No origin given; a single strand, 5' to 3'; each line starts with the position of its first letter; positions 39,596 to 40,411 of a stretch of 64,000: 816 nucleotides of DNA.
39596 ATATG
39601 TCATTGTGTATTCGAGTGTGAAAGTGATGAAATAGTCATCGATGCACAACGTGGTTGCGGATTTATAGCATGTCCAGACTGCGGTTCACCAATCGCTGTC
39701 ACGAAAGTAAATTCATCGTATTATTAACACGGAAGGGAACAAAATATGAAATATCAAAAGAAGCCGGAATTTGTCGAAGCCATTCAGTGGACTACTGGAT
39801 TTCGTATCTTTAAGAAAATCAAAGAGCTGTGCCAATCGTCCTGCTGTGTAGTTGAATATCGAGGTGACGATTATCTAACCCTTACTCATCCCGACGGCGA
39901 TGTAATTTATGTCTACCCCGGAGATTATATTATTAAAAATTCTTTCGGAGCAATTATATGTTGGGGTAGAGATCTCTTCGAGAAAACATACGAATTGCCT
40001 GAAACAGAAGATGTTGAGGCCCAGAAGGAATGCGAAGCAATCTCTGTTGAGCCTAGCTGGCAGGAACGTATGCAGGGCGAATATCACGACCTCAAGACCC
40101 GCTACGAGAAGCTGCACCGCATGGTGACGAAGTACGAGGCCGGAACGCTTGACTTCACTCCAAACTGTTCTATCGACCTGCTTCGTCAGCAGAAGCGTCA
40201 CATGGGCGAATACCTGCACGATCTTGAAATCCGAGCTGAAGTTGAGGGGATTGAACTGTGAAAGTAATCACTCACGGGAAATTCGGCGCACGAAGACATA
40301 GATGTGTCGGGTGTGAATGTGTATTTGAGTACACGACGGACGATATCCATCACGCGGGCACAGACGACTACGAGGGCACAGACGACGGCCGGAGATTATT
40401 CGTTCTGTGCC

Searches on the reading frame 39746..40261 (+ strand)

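Call 60: search_protein_families(library=phrogs, proteins=[window:39746-40261:+], max_evalue=0.001)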
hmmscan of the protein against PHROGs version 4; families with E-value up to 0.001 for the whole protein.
window:39746-40261:+ (171 aa): 6 families
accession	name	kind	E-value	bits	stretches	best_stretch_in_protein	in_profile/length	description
phrog_774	-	unknown function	7.6e-19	69.2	1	88-170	49-128/134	-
phrog_1810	-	unknown function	1.1e-11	46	1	2-118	9-124/166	-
phrog_419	-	unknown function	2e-10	41.7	1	1-90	42-128/300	-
phrog_3934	-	unknown function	8.3e-07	29.6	1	89-164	108-167/336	-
phrog_4159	-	other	1.2e-05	25.8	1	2-118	3-120/270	nucleotide pyrophosphohydrolase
phrog_4502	-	unknown function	2.3e-05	25.5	1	2-92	3-94/190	-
